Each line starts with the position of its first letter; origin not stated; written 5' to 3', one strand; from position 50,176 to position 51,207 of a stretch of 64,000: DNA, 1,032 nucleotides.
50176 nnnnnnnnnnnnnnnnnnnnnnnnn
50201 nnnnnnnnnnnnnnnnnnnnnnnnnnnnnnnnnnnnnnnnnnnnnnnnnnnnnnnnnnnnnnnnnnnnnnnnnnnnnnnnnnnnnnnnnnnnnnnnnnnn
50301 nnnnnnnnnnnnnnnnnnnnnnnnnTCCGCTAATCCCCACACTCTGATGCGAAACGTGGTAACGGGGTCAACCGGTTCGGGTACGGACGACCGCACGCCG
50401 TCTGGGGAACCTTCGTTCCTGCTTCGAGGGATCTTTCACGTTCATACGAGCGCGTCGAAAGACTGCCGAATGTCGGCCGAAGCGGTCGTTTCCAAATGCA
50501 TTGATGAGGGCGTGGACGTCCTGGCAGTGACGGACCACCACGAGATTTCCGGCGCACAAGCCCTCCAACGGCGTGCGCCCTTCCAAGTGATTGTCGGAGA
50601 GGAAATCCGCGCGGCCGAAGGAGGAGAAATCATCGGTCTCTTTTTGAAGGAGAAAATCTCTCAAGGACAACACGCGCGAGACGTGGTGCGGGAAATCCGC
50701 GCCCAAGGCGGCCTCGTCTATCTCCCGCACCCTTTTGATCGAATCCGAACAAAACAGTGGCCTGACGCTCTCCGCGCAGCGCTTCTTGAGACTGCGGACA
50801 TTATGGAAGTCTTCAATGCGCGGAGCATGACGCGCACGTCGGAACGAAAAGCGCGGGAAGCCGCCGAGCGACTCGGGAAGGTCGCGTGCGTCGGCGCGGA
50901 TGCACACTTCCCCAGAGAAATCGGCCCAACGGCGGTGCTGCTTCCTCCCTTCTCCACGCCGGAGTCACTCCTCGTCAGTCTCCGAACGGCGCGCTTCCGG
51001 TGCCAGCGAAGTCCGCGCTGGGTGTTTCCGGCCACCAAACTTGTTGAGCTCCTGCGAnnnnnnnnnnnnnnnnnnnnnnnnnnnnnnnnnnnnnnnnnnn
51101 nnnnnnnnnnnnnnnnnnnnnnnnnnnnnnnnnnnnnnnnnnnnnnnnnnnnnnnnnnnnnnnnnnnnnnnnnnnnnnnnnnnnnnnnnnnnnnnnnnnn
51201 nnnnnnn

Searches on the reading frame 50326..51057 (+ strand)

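Call 4: search_protein_families(library=pfam, proteins=[window:50326-51057:+], max_evalue=0.1)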
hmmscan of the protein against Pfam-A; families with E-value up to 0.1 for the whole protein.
window:50326-51057:+ (244 aa): 2 families
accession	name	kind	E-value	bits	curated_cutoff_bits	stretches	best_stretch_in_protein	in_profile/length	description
PF13263.12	PHP_C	-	6.5e-08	32.4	21.3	1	174-222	5-54/56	PHP-associated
PF02811.25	PHP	-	2.9e-07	31.4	26.4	1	37-96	2-65/164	PHP domain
